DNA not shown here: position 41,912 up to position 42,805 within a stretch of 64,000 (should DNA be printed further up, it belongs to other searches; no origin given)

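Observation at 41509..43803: TIR + standalone SLOG + decayed ThsB-like TIR operon: Thoeris-like signalling parts without a recognisable effector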

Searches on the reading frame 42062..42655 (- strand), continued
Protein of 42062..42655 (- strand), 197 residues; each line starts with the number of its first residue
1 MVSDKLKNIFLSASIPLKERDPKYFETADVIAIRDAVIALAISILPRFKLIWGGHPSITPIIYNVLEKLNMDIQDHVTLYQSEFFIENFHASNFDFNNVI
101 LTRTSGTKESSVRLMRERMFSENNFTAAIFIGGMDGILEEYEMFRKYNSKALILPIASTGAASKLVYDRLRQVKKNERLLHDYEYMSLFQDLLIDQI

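Call 79: find_encoding_contigs(protein=P0002, flank=3000, max_places=3)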
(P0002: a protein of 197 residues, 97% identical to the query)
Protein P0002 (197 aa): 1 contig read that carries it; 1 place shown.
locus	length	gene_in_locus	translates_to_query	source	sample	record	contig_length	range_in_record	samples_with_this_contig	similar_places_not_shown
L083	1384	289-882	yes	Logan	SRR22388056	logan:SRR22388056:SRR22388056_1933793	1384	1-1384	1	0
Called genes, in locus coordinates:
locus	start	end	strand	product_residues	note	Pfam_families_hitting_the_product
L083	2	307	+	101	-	?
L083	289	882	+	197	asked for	PF18180:LD_cluster3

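Call 86: search_protein_representatives(alignment_id=A1)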
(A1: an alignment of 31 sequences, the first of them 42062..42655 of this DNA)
Query: 31 sequences, 198 profile positions. Proteins with E-value up to 0.001 (for the whole library): 1154; up to 1e-10: 740; up to 1e-30: 172. The best 150 are listed.
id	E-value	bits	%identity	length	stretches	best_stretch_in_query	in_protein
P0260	7.7e-93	325.7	-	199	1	1-198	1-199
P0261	1.0e-78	279.6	-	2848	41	33-64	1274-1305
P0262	9.3e-63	227.5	-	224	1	4-196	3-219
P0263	2.7e-62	226.0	-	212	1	7-196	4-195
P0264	9.1e-62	224.3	-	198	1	5-194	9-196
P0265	2.5e-61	222.9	-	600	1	1-196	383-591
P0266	2.3e-60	219.7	-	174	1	1-120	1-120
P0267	6.0e-60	218.3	-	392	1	9-198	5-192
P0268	7.0e-60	218.1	-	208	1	6-193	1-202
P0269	1.5e-58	213.8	-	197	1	5-194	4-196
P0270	4.5e-58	212.2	-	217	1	1-170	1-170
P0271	6.1e-57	208.5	-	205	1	8-194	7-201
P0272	9.6e-57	207.9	-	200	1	9-194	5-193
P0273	2.8e-56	206.4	-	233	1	4-193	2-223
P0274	1.5e-55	204.0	-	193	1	7-194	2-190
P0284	5.3e-51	189.2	-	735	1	7-194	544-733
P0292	5.3e-50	185.9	-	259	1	6-193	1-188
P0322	1.9e-43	164.5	-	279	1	6-187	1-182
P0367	8.4e-37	142.8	-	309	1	7-194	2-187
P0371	1.5e-36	142.0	-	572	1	2-194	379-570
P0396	2.7e-34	134.6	-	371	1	8-186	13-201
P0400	1.3e-33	132.4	-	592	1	4-195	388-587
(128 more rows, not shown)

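Call 87: search_protein_families(library=ncbifam, max_evalue=0.001, proteins=[P0265, P0371, P0400, P0284, P0267, P0396, P0367])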
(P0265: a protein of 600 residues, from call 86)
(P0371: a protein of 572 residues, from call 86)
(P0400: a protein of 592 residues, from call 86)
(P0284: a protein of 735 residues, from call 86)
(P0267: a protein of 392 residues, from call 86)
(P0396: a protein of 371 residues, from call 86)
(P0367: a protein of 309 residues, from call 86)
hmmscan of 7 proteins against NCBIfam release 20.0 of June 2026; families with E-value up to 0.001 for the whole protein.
P0265 (600 aa): 4 families
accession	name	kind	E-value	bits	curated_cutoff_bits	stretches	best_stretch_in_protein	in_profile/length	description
NF058526.1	Thoeris_type3_ThcB4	equivalog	1.1e-72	245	220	1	9-373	1-370/375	Thoeris type III anti-phage system protein ThcB4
NF058525.1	Thoeris_type3_ThcA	equivalog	2.9e-63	212.9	110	1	391-588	1-183/184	Thoeris type III anti-phage system protein ThcA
NF042941.1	Retron_TIR_antiphage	equivalog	1.7e-09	37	600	1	130-242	339-450/464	TIR domain-containing anti-phage reverse transcriptase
NF040588.1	FxsC_Nterm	equivalog_domain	0.00074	19.5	130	0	134-210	4-98/182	TIR-like protein FxsC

P0371 (572 aa): 2 families
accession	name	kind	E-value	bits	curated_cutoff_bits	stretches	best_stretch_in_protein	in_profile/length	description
NF058526.1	Thoeris_type3_ThcB4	equivalog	1.4e-62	211.7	220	1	8-372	5-373/375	Thoeris type III anti-phage system protein ThcB4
NF058525.1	Thoeris_type3_ThcA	equivalog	1.1e-55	188.2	110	1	386-570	1-184/184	Thoeris type III anti-phage system protein ThcA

P0400 (592 aa): 2 families
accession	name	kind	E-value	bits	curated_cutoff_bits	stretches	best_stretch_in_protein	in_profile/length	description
NF058526.1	Thoeris_type3_ThcB4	equivalog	2e-67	227.7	220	1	5-366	1-370/375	Thoeris type III anti-phage system protein ThcB4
NF058525.1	Thoeris_type3_ThcA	equivalog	4e-47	160.3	110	1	393-584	1-182/184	Thoeris type III anti-phage system protein ThcA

P0284 (735 aa): 44 families (the best 25 are shown)
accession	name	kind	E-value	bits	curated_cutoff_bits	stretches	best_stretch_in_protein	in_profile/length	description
NF058526.1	Thoeris_type3_ThcB4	equivalog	7.1e-62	209.4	220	1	174-523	1-369/375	Thoeris type III anti-phage system protein ThcB4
NF058525.1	Thoeris_type3_ThcA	equivalog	1.3e-59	201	110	1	546-733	1-184/184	Thoeris type III anti-phage system protein ThcA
TIGR03570.1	NeuD_NnaD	subfamily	2e-18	66.7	160.8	2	107-154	155-202/202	NeuD/PglB/VioB family sugar acetyltransferase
NF003657.0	PRK05289.1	equivalog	3e-15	56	226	2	107-171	144-212/264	acyl-ACP--UDP-N-acetylglucosamine O-acyltransferase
NF002060.0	PRK00892.1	subfamily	4.8e-14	52.2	207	1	9-78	110-180/345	UDP-3-O-(3-hydroxymyristoyl)glucosamine N-acyltransferase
NF007076.0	PRK09527.1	equivalog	6.9e-14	51.7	347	1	47-160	75-186/203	galactoside O-acetyltransferase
TIGR01853.1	lipid_A_lpxD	equivalog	3.7e-13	49.1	242.5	2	9-78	101-171/325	UDP-3-O-(3-hydroxymyristoyl)glucosamine N-acyltransferase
NF007499.0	PRK10092.1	equivalog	4e-13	49.6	314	1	103-155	127-179/183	maltose O-acetyltransferase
TIGR01852.1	lipid_A_lpxA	equivalog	7.3e-13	48.4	231.05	2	107-168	139-204/254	acyl-ACP--UDP-N-acetylglucosamine O-acyltransferase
NF041874.1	EPS_EpsC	equivalog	8.6e-12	45.1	150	1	46-155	60-163/168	serine O-acetyltransferase EpsC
TIGR03532.1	DapD_Ac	equivalog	1.7e-11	44.2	231.75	1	104-161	159-216/231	2,3,4,5-tetrahydropyridine-2,6-dicarboxylate N-acetyltransferase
NF007240.0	PRK09677.1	equivalog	2.7e-11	43.3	243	1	32-157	68-182/192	putative lipopolysaccharide biosynthesis O-acetyl transferase WbbJ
TIGR03308.1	phn_thr-fam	hypoth_equivalog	6.1e-11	42.5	201.65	1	106-155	109-158/204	phosphonate metabolim protein, transferase hexapeptide repeat family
NF058585.1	HptprglPActTf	PfamEq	9.5e-11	41.5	300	1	105-157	106-158/172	heptaprenylglyceryl phosphate O-acetyltransferase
NF010933.0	PRK14353.1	equivalog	2.5e-10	39.6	505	1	105-150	380-425/453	bifunctional UDP-N-acetylglucosamine diphosphorylase/glucosamine-1-phosphate N-acetyltransferase GlmU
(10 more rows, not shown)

P0267 (392 aa): 9 families
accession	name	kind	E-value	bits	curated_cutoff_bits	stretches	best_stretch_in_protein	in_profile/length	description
NF058525.1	Thoeris_type3_ThcA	equivalog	1.8e-71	239.6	110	1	5-188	1-184/184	Thoeris type III anti-phage system protein ThcA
NF040534.1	resp_reg_YycF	equivalog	2.6e-07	30.2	340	1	191-261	2-74/231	response regulator YycF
TIGR02154.1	PhoB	equivalog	8e-06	25.3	296.2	1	190-255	3-68/226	phosphate regulon transcriptional regulator PhoB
NF045944.1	ResRegRpaBCyano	equivalog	2e-05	24.1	330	1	206-255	14-63/229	response regulator transcription factor RpaB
NF040689.1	MtrAB_MtrA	equivalog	2e-05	24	300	1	204-257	13-66/219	MtrAB system response regulator MtrA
NF008296.0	PRK11083.1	equivalog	2.4e-05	23.8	273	1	190-262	4-78/228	two-component system response regulator CreB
NF033120.0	vanR_FM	exception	5.3e-05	23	460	1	193-256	7-70/231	vancomycin resistance response regulator transcription factor, VanR-F/VanR-M family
NF045717.1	DVU0259_DivK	exception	0.00018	21.6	160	1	189-245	2-58/117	DVU0259 family response regulator domain-containing protein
NF041733.1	resp_reg_CseB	equivalog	0.00031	20.2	350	1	199-254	10-65/228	two-component system response regulator CseB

P0396 (371 aa): 1 family
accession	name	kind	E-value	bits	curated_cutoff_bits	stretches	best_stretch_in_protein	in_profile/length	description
NF058525.1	Thoeris_type3_ThcA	equivalog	6.1e-51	172.7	110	1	14-201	1-176/184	Thoeris type III anti-phage system protein ThcA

P0367 (309 aa): 1 family
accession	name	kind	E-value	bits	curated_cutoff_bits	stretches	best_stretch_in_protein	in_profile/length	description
NF058525.1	Thoeris_type3_ThcA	equivalog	1e-54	185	110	1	4-187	1-184/184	Thoeris type III anti-phage system protein ThcA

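Call 88: search_protein_families(library=pfam, max_evalue=0.001, proteins=[P0265, P0371, P0400, P0284, P0267, P0396, P0367, P0322, P0292])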
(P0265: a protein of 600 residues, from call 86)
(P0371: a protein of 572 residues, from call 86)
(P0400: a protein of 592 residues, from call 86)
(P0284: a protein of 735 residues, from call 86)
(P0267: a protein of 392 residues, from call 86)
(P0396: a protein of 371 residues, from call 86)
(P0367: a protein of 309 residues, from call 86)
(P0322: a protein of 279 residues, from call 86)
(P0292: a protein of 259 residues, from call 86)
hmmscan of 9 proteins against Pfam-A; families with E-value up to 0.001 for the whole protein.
P0265 (600 aa): 3 families
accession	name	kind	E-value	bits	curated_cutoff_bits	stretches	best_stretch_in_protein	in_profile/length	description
PF18180.6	LD_cluster3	-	2.5e-50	170.9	25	1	405-587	1-168/170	SLOG cluster3 family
PF13676.11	TIR_2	-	4.2e-16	60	28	1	133-210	1-77/122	TIR domain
PF01582.25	TIR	-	4e-08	33.7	21.3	1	134-208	5-80/179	TIR domain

P0371 (572 aa): 2 families
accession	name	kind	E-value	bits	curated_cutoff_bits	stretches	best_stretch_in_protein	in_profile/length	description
PF18180.6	LD_cluster3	-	1.5e-47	162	25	1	400-570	1-170/170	SLOG cluster3 family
PF13676.11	TIR_2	-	2.3e-11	44.7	28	1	126-202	2-77/122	TIR domain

P0400 (592 aa): 3 families
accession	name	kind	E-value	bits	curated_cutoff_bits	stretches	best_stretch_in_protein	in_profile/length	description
PF18180.6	LD_cluster3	-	1.7e-39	135.7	25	1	409-561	1-151/170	SLOG cluster3 family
PF13676.11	TIR_2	-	1.4e-12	48.6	28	1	125-212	1-91/122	TIR domain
PF01582.25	TIR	-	1.4e-06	28.6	21.3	1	126-197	2-77/179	TIR domain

P0284 (735 aa): 8 families
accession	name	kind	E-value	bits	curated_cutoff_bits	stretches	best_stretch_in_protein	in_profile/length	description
PF18180.6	LD_cluster3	-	2e-50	171.3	25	1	560-733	1-170/170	SLOG cluster3 family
PF00132.30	Hexapep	-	1.2e-20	72.7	27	2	47-81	1-35/36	Bacterial transferase hexapeptide (six repeats)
PF13676.11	TIR_2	-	1e-12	49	28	1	301-377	2-77/122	TIR domain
PF14602.12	Hexapep_2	-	1e-08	35.2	27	1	105-140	1-34/34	Hexapeptide repeat of succinyl-transferase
PF01582.25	TIR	-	3.8e-07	30.5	21.3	1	301-377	5-82/179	TIR domain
PF25084.1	LbH_EIF2B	-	2.9e-05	24.5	54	0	24-79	50-104/105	EIF2B subunit epsilon LbH domain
PF18185.7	STALD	-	0.00044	20.2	24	0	676-716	134-174/211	Sir2- and TIR-associating SLOG family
PF08937.16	ThsB_TIR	-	0.00073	20.3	21.2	0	301-387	1-95/100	Thoeris protein ThsB, TIR-like domain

P0267 (392 aa): 3 families
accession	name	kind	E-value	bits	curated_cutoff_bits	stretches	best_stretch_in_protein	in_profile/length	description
PF18180.6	LD_cluster3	-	6.7e-68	228.1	25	1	19-188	1-170/170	SLOG cluster3 family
PF00072.30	Response_reg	-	6.5e-06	26.7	30.2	1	193-255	2-64/111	Response regulator receiver domain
PF13240.11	Zn_Ribbon_1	-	0.0004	20.5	25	1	269-289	2-22/23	zinc-ribbon domain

P0396 (371 aa): 4 families
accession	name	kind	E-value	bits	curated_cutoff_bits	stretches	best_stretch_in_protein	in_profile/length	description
PF18180.6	LD_cluster3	-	9.3e-37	126.8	25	1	29-199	2-160/170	SLOG cluster3 family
PF08937.16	ThsB_TIR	-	1.9e-19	70.3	21.2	1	236-334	1-98/100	Thoeris protein ThsB, TIR-like domain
PF13676.11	TIR_2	-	1.2e-06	29.5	28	1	235-341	1-99/122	TIR domain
PF18163.6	LD_cluster2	-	7e-06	26.2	25.3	0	35-61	24-50/264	SLOG cluster2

P0367 (309 aa): 2 families
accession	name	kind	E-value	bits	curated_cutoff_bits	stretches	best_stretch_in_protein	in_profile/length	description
PF18180.6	LD_cluster3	-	3.7e-43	147.6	25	1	16-174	2-161/170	SLOG cluster3 family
PF18163.6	LD_cluster2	-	5.1e-05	23.4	25.3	1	75-186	114-228/264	SLOG cluster2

P0322 (279 aa): 1 family
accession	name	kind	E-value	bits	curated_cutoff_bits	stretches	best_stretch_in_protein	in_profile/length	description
PF18180.6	LD_cluster3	-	2e-56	190.8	25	1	18-179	2-163/170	SLOG cluster3 family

P0292 (259 aa): 1 family
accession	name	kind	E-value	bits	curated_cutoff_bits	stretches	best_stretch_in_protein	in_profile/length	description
PF18180.6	LD_cluster3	-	7.7e-62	208.4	25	1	18-189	1-170/170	SLOG cluster3 family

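Call 89: list_cluster_members(proteins=[P0265, P0371, P0400, P0396, P0284])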
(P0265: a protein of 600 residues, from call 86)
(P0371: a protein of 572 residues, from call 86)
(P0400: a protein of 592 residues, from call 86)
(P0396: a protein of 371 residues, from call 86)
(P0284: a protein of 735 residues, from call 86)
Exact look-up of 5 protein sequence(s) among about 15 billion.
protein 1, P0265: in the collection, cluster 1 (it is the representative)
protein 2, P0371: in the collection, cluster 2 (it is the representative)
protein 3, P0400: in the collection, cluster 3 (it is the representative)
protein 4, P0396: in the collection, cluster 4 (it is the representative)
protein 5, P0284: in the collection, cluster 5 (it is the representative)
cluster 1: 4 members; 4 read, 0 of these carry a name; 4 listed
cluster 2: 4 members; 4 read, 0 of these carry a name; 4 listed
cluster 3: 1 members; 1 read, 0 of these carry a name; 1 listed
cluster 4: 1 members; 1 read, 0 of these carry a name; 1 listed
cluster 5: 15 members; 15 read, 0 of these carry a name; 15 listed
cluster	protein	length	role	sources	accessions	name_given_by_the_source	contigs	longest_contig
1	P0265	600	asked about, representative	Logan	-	-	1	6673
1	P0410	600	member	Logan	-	-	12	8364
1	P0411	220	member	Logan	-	-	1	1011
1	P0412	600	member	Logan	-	-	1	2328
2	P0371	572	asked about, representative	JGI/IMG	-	-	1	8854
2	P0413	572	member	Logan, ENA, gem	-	-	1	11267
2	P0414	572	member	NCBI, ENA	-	-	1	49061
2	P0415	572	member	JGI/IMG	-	-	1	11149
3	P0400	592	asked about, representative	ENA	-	-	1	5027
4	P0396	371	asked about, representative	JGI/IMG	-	-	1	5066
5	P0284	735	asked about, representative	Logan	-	-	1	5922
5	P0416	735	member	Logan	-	-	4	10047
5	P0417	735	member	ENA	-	-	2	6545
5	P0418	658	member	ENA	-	-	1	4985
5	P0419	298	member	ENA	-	-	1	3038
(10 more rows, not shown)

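Call 94: search_dna_similar(query=P0265, collection=plasmids, mode=protein, max_evalue=0.00001, max_rows=25)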
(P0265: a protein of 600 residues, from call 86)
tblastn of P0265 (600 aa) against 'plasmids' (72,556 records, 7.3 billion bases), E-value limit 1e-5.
Records with a match: 29; places in all: 30; records where one place covers at least 80% of the query: 29.
Best place of each record, by identity: <60% 29.
By first word of the organism name: Rhizobium 4; Klebsiella 4; Sphingobium 4; Citrobacter 2; Enterobacter 2; Sulfitobacter 2; Sinorhizobium 1; Escherichia 1; Indioceanicola 1; Tistrella 1; and 7 more.
By predicted mobility (MOB-suite, as given by PLSDB): conjugative 18; non-mobilizable 7; mobilizable 4.
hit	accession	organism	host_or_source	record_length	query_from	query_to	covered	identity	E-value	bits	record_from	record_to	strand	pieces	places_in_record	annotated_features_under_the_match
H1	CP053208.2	Rhizobium leguminosarum bv. trifolii TA1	Trifolium spumosum L. (Annual ...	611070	48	588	90%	33.9%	1e-72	261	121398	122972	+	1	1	toll/interleukin-1 receptor domain-containing protein | hypothetical protein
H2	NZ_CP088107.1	Rhizobium ruizarguesonis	cell culture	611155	48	588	90%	33.9%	1e-72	261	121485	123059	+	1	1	toll/interleukin-1 receptor domain-containing protein | hypothetical protein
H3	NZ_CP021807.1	Sinorhizobium meliloti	Medicago truncatula,Single Cell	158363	1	585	95%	32.3%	2e-61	263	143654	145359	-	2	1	toll/interleukin-1 receptor domain-containing protein | hypothetical protein | TIR domain-containing protein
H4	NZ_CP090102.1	Rhizobium leguminosarum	Trifolium pratense,Cell culture,Plant ...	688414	48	588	90%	33.7%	9e-73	261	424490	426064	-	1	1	toll/interleukin-1 receptor domain-containing protein | hypothetical protein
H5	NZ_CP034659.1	Escherichia coli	cell culture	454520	53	591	87%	34.8%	2e-63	269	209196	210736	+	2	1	toll/interleukin-1 receptor domain-containing protein | hypothetical protein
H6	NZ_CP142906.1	Citrobacter freundii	cell culture,Hospital sewage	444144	53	591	87%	34.8%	2e-63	269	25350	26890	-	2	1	toll/interleukin-1 receptor domain-containing protein | hypothetical protein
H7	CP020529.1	Enterobacter cloacae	Homo sapiens,human,blood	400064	53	591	87%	34.8%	2e-63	269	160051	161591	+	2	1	TIR domain-containing protein | hypothetical protein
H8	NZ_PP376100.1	Klebsiella pneumoniae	-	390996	53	591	87%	34.8%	2e-63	269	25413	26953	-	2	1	toll/interleukin-1 receptor domain-containing protein | hypothetical protein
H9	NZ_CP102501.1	Citrobacter youngae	Homo sapiens,Blood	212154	53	591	87%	34.8%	2e-63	269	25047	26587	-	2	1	toll/interleukin-1 receptor domain-containing protein | hypothetical protein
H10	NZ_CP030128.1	Indioceanicola profundi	sediment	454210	57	585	86%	35.2%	3e-60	259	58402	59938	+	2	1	toll/interleukin-1 receptor domain-containing protein | hypothetical protein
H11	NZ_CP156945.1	Enterobacter hormaechei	Homo sapiens,Tissue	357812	54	587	86%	34.5%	2e-65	275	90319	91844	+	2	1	toll/interleukin-1 receptor domain-containing protein | hypothetical protein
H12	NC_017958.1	Tistrella mobilis KA081020-065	-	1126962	54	594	90%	32.7%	1e-67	246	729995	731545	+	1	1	record has no annotation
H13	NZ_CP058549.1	Klebsiella pneumoniae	Manis javanica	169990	54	587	86%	34.4%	8e-61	261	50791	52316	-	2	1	toll/interleukin-1 receptor domain-containing protein | hypothetical protein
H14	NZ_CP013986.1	Klebsiella variicola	single cell,soil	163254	54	587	86%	34.4%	8e-61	261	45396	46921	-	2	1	toll/interleukin-1 receptor domain-containing protein | hypothetical protein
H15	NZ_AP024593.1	Klebsiella variicola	-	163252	54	587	86%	34.4%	8e-61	261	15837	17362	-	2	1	toll/interleukin-1 receptor domain-containing protein | hypothetical protein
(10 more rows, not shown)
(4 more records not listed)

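Call 95: get_annotated_region(hit=H5, flank=4000)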
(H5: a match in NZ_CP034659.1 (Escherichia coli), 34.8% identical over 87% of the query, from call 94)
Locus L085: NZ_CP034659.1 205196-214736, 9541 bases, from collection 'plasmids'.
description: Escherichia coli strain ATCC 98082 plasmid unnamed, complete sequence
organism: Escherichia coli (NCBI taxid 562)
taxonomy: Bacteria; Pseudomonadota; Gammaproteobacteria; Enterobacterales; Enterobacteriaceae; Escherichia; Escherichia coli
host: -; source: cell culture; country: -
typing (MOB-suite, as given by PLSDB): conjugative; replicon IncHI1B,IncY,rep_cluster_1304; relaxase MOBH; mating-pair formation MPF_F
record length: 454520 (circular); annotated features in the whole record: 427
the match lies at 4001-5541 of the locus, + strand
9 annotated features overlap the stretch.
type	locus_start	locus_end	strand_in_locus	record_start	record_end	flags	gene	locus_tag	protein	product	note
CDS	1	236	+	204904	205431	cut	-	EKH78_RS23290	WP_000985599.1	toll/interleukin-1 receptor domain-containing protein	GO:0007165 - signal transduction [Evidence IEA]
CDS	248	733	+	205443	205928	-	-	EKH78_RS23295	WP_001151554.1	TIR domain-containing protein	-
CDS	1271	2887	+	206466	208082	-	-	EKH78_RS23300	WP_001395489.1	CBASS cGAMP-activated phospholipase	-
CDS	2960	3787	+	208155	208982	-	-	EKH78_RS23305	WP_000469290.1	toll/interleukin-1 receptor domain-containing protein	-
CDS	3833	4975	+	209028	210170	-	-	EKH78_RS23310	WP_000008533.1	toll/interleukin-1 receptor domain-containing protein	GO:0007165 - signal transduction [Evidence IEA]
CDS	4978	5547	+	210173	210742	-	-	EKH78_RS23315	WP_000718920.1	hypothetical protein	-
CDS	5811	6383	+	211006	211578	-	-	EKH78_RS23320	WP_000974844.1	toll/interleukin-1 receptor domain-containing protein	GO:0007165 - signal transduction [Evidence IEA]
CDS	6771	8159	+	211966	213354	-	-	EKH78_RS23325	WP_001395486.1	TnsD family Tn7-like transposition protein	-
CDS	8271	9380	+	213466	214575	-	-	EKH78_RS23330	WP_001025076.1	hypothetical protein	-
